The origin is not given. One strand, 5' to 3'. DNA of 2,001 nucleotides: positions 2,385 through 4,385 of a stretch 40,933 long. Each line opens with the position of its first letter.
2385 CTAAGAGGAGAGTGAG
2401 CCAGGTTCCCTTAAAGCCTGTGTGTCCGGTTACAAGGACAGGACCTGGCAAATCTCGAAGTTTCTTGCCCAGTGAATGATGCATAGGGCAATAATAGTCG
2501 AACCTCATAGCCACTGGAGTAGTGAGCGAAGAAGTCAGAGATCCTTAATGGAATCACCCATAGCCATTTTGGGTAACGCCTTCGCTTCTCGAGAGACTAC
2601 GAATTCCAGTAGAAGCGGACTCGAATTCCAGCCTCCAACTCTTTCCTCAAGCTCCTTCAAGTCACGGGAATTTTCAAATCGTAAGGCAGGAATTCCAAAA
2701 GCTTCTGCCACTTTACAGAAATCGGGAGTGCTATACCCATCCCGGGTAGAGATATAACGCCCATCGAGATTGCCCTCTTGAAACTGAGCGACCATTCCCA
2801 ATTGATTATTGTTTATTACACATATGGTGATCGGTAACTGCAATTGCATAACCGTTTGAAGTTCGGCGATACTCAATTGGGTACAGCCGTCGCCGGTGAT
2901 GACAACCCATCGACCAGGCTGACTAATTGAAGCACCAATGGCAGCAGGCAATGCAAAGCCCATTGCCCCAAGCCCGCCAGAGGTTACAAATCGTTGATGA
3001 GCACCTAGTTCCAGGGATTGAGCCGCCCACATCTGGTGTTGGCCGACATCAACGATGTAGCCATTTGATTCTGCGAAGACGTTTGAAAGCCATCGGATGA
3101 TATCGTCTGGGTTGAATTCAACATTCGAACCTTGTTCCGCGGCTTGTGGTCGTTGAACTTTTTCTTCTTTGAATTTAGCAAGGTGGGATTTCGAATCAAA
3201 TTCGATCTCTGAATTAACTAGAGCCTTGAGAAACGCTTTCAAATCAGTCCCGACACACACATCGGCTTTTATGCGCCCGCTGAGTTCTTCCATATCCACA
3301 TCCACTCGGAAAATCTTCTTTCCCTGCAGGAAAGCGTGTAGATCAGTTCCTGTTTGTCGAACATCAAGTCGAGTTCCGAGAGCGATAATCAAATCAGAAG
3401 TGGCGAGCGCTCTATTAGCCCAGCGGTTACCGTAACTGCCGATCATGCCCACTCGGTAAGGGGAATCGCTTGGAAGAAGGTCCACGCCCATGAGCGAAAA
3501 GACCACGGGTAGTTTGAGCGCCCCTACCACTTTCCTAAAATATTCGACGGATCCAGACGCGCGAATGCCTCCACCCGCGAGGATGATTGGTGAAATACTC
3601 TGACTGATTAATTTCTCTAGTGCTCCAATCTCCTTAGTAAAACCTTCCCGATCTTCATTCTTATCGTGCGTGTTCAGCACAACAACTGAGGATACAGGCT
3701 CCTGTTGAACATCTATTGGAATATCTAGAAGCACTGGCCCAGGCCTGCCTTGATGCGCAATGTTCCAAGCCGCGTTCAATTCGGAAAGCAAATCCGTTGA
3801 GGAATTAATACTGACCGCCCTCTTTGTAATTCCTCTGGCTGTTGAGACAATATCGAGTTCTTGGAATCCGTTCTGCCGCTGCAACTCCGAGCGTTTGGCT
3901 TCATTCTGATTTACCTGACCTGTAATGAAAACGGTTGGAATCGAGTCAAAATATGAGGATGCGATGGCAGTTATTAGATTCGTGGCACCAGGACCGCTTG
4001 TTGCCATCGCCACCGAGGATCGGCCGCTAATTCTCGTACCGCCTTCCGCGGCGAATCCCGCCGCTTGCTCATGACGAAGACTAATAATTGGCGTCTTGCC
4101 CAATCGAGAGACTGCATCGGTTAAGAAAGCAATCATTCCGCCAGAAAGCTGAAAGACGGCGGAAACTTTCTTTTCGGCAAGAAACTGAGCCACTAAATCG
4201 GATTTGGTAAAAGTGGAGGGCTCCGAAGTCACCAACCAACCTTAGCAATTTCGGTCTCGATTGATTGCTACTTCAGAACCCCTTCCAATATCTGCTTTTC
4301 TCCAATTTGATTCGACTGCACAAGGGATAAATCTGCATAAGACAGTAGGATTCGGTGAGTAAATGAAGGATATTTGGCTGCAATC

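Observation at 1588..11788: Yersiniose-type branched 3,6-dideoxyhexose pathway core in an actinobacterial envelope locus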

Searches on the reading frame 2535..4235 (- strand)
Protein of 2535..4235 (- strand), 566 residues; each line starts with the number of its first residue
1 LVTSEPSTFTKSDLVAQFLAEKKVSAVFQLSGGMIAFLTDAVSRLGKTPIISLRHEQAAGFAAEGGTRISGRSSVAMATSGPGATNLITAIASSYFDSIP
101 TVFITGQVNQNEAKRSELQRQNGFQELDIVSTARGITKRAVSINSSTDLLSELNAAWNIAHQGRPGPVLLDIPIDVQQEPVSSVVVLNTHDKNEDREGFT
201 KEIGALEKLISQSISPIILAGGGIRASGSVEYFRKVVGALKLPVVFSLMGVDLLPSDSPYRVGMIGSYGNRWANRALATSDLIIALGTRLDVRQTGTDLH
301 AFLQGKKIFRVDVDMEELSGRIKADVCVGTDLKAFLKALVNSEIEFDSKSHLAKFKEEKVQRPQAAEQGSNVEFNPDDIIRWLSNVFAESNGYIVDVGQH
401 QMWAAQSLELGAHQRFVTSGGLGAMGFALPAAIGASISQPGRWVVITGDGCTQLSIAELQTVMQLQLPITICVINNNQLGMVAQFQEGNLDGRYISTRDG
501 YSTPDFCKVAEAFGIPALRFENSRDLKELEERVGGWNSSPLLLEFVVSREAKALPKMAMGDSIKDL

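Call 5: search_protein_families(library=pfam, proteins=[window:2535-4235:-])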
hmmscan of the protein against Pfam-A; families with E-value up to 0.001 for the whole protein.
window:2535-4235:- (566 aa): 3 families
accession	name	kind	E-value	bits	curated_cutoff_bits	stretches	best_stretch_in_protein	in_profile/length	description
PF02775.26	TPP_enzyme_C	-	6.5e-41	140.1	21.9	1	396-531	1-138/151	Thiamine pyrophosphate enzyme, C-terminal TPP binding domain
PF00205.28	TPP_enzyme_M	-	2.5e-30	105.4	30.4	1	207-339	5-137/137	Thiamine pyrophosphate enzyme, central domain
PF02776.23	TPP_enzyme_N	-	2.9e-28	98.4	26.8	1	12-130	4-117/119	Thiamine pyrophosphate enzyme, N-terminal TPP binding domain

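Call 6: search_protein_families(library=ncbifam, proteins=[window:2535-4235:-])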
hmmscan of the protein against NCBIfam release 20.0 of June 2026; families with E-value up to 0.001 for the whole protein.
window:2535-4235:- (566 aa): 52 families (the best 25 are shown)
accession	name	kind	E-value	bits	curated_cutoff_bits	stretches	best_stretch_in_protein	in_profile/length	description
TIGR00118.1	acolac_lg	equivalog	1.5e-131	439.7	538.35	1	12-565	4-552/557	biosynthetic-type acetolactate synthase large subunit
NF005860.0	PRK07789.1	equivalog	2.6e-122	409.2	881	1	5-563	30-594/615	acetolactate synthase large subunit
NF006524.0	PRK08978.1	equivalog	3e-122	408.7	738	1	12-562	4-539/548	acetolactate synthase 2 catalytic subunit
NF004710.0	PRK06048.1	equivalog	2.3e-118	396.1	976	1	10-565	9-555/561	acetolactate synthase large subunit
NF004919.0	PRK06276.1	equivalog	2e-116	389.6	866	1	15-565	7-555/582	acetolactate synthase large subunit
NF005228.0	PRK06725.1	equivalog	2.7e-111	372.5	991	1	8-557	15-555/571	acetolactate synthase large subunit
NF006016.1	PRK08155.1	equivalog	9e-110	367.7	870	1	8-560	2-545/554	acetolactate synthase large subunit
NF005824.0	PRK07710.1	equivalog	3.5e-109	365.7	976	1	7-565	15-566/573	acetolactate synthase large subunit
NF005651.0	PRK07418.1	subfamily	7e-107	358.1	942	1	6-563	16-575/617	acetolactate synthase large subunit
NF005058.0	PRK06466.1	equivalog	2.5e-104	349.8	951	1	11-566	6-566/574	acetolactate synthase 3 large subunit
NF005584.0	PRK07282.1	equivalog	6.3e-104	348.5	970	1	10-563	11-556/566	acetolactate synthase large subunit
NF006581.0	PRK09107.1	equivalog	8.6e-104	347.9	974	1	6-561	8-567/595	acetolactate synthase 3 large subunit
NF006319.0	PRK08527.1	equivalog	2.7e-102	343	905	1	10-565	5-556/565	acetolactate synthase large subunit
NF005409.0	PRK06965.1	equivalog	2.6e-100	336.5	1035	1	9-529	21-543/587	acetolactate synthase 3 catalytic subunit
NF006525.0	PRK08979.1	equivalog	1.5e-91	307.6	1084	1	11-533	6-531/572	acetolactate synthase 3 large subunit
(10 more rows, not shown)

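Call 12: search_solved_structures(query=window:2535-4235:-, show_alignments=0, max_evalue=1e-40)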
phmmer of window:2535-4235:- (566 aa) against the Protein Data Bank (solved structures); distinct sequences matched with E-value up to 1e-40: 37.
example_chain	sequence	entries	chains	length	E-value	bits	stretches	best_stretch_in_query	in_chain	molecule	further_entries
5ahk_A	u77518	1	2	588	4.5e-104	352.1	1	9-563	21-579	ACETOLACTATE SYNTHASE II, LARGE SUBUNIT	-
6dek_A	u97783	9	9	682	3.2e-80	273.3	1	12-565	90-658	Acetolactate synthase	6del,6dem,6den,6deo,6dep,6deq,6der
1jsc_A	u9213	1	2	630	1.6e-79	271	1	13-563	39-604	ACETOHYDROXY-ACID SYNTHASE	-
6u9d_A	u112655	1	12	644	1.8e-79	270.9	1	13-563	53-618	Acetolactate synthase catalytic subunit, mitochondrial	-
1n0h_A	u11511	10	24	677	2.1e-79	270.7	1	13-563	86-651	Acetolactate synthase | Acetolactate synthase, mitochondrial | Acetolactate synthase catalytic subunit, mitochondrial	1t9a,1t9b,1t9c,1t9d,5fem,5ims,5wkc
6lpi_A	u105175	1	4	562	4e-78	266.4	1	3-560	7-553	Acetolactate synthase isozyme 1 large subunit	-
7tzz_A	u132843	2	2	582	6.1e-78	265.8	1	12-565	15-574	Acetolactate synthase, chloroplastic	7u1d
7u25_A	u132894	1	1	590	9.9e-78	265.1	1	12-565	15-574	Acetolactate synthase, chloroplastic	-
3e9y_A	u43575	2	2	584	1e-77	265.1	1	12-565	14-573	Acetolactate synthase, chloroplastic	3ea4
6u9h_A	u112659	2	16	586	1.1e-77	265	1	12-565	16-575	Acetolactate synthase, chloroplastic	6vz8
1ybh_A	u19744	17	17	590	1.1e-77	265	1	12-565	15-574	Acetolactate synthase, chloroplast | Acetolactate synthase | Acetolactate synthase, chloroplastic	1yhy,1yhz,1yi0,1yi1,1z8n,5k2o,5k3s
8et5_A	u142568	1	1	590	1.1e-77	265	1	12-565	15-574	Acetolactate synthase, chloroplastic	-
7stq_A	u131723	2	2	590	1.4e-77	264.7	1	12-565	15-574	Acetolactate synthase, chloroplastic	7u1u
7egv_A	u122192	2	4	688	6.6e-71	242.6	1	16-563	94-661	Acetolactate synthase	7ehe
6wo1_A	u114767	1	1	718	1.5e-68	234.8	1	17-557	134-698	Acetohydroxyacid synthase catalytic subunit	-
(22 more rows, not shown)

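Call 33: find_homologous_proteins(query=window:2535-4235:-, max_evalue=1e-30)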
Query window:2535-4235:- (566 aa): 7999 proteins with E <= 1e-30 among 8000 candidates; the best 120 are listed.
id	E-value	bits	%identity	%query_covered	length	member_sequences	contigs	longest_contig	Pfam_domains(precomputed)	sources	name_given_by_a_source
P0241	0.0e+0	1244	100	100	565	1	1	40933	PF02775.27,PF02776.24,PF00205.29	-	-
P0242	1.1e-267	907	74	99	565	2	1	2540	PF02775.27,PF02776.24,PF00205.29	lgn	-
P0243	5.4e-241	819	67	99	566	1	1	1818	PF02775.27,PF02776.24,PF00205.29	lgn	-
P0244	2.6e-239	813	66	99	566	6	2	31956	PF02775.27,PF02776.24,PF00205.29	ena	-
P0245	1.2e-238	811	66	99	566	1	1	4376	PF02775.27,PF02776.24,PF00205.29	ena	-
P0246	2.2e-238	810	66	99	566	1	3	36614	PF02775.27,PF02776.24,PF00205.29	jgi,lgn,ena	-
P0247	1.1e-237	808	66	99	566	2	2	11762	PF02775.27,PF02776.24,PF00205.29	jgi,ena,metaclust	metaclust:\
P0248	3.4e-237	806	63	99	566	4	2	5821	PF02775.27,PF02776.24,PF00205.29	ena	-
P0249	6.3e-237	805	65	99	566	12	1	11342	PF02775.27,PF02776.24,PF00205.29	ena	-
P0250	1.5e-236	804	66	99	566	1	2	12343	PF02775.27,PF02776.24,PF00205.29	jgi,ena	-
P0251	7.2e-235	799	64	100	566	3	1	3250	PF02775.27,PF02776.24,PF00205.29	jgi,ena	jgi:acetolactate synthase-1/2/3 large subunit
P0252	7.3e-235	799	64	99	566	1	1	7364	PF02775.27,PF02776.24,PF00205.29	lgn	-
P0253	1.2e-234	798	64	100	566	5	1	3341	PF02775.27,PF02776.24,PF00205.29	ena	-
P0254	1.4e-233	794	65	98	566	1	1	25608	PF02775.27,PF02776.24,PF00205.29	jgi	jgi:acetolactate synthase I/II/III large subunit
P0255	9.1e-233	792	65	98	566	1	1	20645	PF02775.27,PF02776.24,PF00205.29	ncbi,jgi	jgi:acetolactate synthase-1/2/3 large subunit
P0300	1.6e-201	689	56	99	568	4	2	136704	PF02775.27,PF02776.24,PF00205.29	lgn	-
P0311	3.8e-199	681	55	98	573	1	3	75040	PF02775.27,PF02776.24,PF00205.29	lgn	-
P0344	2.7e-189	648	57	98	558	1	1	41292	PF02775.27,PF02776.24,PF00205.29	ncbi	-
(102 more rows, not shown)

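Call 34: find_encoding_contigs(protein=P0246, flank=10000, max_places=2)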
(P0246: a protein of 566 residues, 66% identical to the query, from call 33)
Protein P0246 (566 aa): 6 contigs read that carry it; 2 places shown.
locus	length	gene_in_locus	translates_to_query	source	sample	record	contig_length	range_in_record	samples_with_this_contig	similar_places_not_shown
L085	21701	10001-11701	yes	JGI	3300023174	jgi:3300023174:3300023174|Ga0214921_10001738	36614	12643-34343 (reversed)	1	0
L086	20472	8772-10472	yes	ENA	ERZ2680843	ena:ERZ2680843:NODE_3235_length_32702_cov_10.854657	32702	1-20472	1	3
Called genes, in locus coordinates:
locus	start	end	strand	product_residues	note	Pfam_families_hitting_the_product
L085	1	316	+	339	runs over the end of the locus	PF01073:3Beta_HSD, PF01370:Epimerase, PF02719:Polysacc_synt_2, PF04321:RmlD_sub_bind, PF13460:NAD_binding_10, PF16363:GDP_Man_Dehyd, PF07993:NAD_binding_4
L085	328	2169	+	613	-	PF13522:GATase_6, PF13537:GATase_7, PF00733:Asn_synthase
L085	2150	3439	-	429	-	PF13439:Glyco_transf_4, PF13579:Glyco_trans_4_4, PF00534:Glycos_transf_1, PF13692:Glyco_trans_1_4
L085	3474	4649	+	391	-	PF03721:UDPG_MGDP_dh_N, PF00984:UDPG_MGDP_dh, PF03720:UDPG_MGDP_dh_C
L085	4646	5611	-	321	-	PF01073:3Beta_HSD, PF01370:Epimerase, PF02719:Polysacc_synt_2, PF04321:RmlD_sub_bind, PF13460:NAD_binding_10, PF16363:GDP_Man_Dehyd, PF07993:NAD_binding_4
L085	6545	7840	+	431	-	PF13231:PMT_2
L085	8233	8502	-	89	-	-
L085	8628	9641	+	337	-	PF00535:Glycos_transf_2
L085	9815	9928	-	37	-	-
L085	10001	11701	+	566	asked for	PF02776:TPP_enzyme_N, PF00205:TPP_enzyme_M, PF02775:TPP_enzyme_C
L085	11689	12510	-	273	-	PF01370:Epimerase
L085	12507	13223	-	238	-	PF00483:NTP_transferase, PF12804:NTP_transf_3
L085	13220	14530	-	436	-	PF01041:DegT_DnrJ_EryC1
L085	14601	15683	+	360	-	PF01073:3Beta_HSD, PF01370:Epimerase, PF02719:Polysacc_synt_2, PF04321:RmlD_sub_bind, PF16363:GDP_Man_Dehyd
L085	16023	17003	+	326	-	PF00288:GHMP_kinases_N, PF08544:GHMP_kinases_C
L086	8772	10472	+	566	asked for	PF02776:TPP_enzyme_N, PF00205:TPP_enzyme_M, PF02775:TPP_enzyme_C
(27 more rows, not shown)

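Call 35: find_encoding_contigs(protein=P0300, flank=10000, max_places=1)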
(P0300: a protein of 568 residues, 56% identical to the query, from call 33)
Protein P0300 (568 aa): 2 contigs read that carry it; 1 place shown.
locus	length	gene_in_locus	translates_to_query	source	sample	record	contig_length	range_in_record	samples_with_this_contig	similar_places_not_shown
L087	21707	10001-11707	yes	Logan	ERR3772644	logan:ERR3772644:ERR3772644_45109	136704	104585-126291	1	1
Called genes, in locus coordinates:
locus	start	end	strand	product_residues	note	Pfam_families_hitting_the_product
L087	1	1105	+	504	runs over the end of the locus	PF00561:Abhydrolase_1, PF08386:Abhydrolase_4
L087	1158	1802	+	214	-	PF13468:Glyoxalase_3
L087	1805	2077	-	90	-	PF05016:ParE_toxin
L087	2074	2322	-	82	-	PF02604:PhdYeFM_antitox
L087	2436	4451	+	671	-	-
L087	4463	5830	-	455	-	-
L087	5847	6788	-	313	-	PF25084:LbH_EIF2B (faint), PF00132:Hexapep (weak), PF25087:GMPPB_C (faint), PF00132:Hexapep, PF14602:Hexapep_2 (weak), PF05523:FdtA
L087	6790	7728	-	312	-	PF00535:Glycos_transf_2, PF12804:NTP_transf_3 (faint)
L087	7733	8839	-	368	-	PF01041:DegT_DnrJ_EryC1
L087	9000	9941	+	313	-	PF01370:Epimerase, PF04321:RmlD_sub_bind, PF16363:GDP_Man_Dehyd (faint)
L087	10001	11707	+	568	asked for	PF02776:TPP_enzyme_N, PF00205:TPP_enzyme_M, PF02775:TPP_enzyme_C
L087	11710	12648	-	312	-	PF00535:Glycos_transf_2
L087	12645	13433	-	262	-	PF00483:NTP_transferase, PF12804:NTP_transf_3 (weak)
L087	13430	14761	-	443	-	PF01041:DegT_DnrJ_EryC1, PF01053:Cys_Met_Meta_PP (faint)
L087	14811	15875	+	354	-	PF01073:3Beta_HSD (weak), PF01370:Epimerase, PF02719:Polysacc_synt_2, PF04321:RmlD_sub_bind, PF16363:GDP_Man_Dehyd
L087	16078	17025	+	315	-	PF05050:Methyltransf_21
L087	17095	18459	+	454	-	-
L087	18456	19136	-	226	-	-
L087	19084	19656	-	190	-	PF13489:Methyltransf_23 (weak), PF08242:Methyltransf_12 (weak), PF13649:Methyltransf_25 (weak)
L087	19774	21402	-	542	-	PF24793:GINT1_N, PF04616:Glyco_hydro_43 (weak)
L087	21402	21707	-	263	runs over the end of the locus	PF13692:Glyco_trans_1_4, PF00534:Glycos_transf_1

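Call 36: find_encoding_contigs(protein=P0242, flank=10000, max_places=2)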
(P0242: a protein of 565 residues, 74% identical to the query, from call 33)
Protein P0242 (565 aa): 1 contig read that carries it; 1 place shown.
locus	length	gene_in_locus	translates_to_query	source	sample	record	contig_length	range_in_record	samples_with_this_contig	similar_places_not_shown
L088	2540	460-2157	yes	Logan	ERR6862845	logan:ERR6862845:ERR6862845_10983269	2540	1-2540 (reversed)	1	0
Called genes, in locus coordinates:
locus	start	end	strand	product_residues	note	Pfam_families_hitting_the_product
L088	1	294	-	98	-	?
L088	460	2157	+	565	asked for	PF02776:TPP_enzyme_N, PF00205:TPP_enzyme_M, PF02775:TPP_enzyme_C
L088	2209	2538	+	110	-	?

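Call 44: search_solved_structures(query=window:2535-4235:-, show_alignments=1, max_evalue=1e-100)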
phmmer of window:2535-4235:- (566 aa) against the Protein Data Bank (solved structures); distinct sequences matched with E-value up to 1e-100: 1.
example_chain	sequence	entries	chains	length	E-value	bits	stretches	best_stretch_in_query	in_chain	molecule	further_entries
5ahk_A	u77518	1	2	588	4.5e-104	352.1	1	9-563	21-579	ACETOLACTATE SYNTHASE II, LARGE SUBUNIT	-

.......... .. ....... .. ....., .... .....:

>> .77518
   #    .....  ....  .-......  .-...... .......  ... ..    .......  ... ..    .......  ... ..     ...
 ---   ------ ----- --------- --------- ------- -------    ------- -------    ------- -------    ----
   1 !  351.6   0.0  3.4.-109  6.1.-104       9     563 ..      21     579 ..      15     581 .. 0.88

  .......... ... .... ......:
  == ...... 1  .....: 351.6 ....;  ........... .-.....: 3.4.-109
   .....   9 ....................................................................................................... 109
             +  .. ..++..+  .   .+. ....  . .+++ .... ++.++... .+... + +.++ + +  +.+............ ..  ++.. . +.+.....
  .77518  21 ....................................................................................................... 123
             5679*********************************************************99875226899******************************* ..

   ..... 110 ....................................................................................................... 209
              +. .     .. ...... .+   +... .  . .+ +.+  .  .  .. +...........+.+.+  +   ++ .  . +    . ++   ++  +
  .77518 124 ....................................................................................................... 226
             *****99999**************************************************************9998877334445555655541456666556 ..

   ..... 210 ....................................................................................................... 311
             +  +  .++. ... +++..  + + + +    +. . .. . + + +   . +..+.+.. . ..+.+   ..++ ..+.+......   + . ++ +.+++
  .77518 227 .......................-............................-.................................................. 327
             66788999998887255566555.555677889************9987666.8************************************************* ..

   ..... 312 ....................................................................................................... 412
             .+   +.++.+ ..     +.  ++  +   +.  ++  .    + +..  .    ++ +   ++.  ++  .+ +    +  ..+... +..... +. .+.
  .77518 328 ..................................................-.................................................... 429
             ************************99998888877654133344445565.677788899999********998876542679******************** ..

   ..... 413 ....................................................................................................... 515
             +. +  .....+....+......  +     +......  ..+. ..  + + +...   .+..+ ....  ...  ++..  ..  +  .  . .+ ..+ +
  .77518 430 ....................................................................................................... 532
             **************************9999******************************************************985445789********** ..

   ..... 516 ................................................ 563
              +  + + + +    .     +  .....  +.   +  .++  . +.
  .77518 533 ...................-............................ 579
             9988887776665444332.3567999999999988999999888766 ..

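Call 61: find_encoding_contigs(protein=P0311, flank=8000, max_places=1)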
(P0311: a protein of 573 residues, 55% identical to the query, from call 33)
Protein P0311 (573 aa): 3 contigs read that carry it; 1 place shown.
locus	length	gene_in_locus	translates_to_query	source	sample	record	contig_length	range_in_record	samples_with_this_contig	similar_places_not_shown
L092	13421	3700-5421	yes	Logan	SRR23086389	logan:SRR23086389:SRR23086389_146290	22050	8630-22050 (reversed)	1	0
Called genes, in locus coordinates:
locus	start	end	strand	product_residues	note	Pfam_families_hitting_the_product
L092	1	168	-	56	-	?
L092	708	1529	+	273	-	PF01762:Galactosyl_T (faint)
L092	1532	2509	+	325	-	PF00852:Glyco_transf_10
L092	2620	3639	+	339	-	-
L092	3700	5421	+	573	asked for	PF02776:TPP_enzyme_N, PF00205:TPP_enzyme_M, PF02775:TPP_enzyme_C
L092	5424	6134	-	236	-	PF00483:NTP_transferase, PF12804:NTP_transf_3 (weak)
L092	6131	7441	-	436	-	PF01041:DegT_DnrJ_EryC1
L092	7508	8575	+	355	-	PF01073:3Beta_HSD, PF01370:Epimerase, PF02719:Polysacc_synt_2, PF04321:RmlD_sub_bind, PF16363:GDP_Man_Dehyd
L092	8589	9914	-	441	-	-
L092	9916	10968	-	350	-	PF00852:Glyco_transf_10 (weak)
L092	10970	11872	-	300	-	PF01531:Glyco_transf_11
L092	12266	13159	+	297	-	PF00535:Glycos_transf_2, PF13641:Glyco_tranf_2_3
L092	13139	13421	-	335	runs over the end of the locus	PF00106:adh_short (faint), PF01073:3Beta_HSD, PF01370:Epimerase, PF02719:Polysacc_synt_2 (weak), PF04321:RmlD_sub_bind, PF08659:KR, PF16363:GDP_Man_Dehyd, PF07993:NAD_binding_4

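Call 62: find_encoding_contigs(protein=P0344, flank=8000, max_places=1)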
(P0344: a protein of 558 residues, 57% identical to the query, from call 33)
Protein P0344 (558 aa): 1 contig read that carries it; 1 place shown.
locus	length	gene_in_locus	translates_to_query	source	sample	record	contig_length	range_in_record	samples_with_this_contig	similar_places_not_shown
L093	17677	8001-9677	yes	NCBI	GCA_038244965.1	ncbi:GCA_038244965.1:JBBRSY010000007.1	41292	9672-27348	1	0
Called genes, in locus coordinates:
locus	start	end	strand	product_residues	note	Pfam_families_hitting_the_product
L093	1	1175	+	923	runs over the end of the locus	PF01751:Toprim, PF01131:Topoisom_bac, PF13368:Toprim_C_rpt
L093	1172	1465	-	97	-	-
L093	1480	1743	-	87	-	-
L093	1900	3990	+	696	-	PF05977:MFS_3, PF07690:MFS_1, PF02223:Thymidylate_kin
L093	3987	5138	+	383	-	PF13177:DNA_pol3_delta2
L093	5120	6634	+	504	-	PF00561:Abhydrolase_1, PF08386:Abhydrolase_4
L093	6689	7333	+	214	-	PF13468:Glyoxalase_3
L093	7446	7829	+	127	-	PF04138:GtrA_DPMS_TM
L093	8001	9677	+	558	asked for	PF02776:TPP_enzyme_N, PF00205:TPP_enzyme_M, PF02775:TPP_enzyme_C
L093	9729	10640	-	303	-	PF02779:Transket_pyr, PF02780:Transketolase_C (weak)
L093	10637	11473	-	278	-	PF00456:Transketolase_N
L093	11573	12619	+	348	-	PF04321:RmlD_sub_bind (faint), PF01073:3Beta_HSD, PF01370:Epimerase, PF07993:NAD_binding_4, PF16363:GDP_Man_Dehyd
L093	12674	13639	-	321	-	PF00535:Glycos_transf_2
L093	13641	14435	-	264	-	PF00483:NTP_transferase, PF12804:NTP_transf_3 (weak)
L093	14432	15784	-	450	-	PF01041:DegT_DnrJ_EryC1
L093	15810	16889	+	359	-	PF01073:3Beta_HSD, PF01370:Epimerase, PF02719:Polysacc_synt_2, PF04321:RmlD_sub_bind, PF16363:GDP_Man_Dehyd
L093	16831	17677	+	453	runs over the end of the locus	-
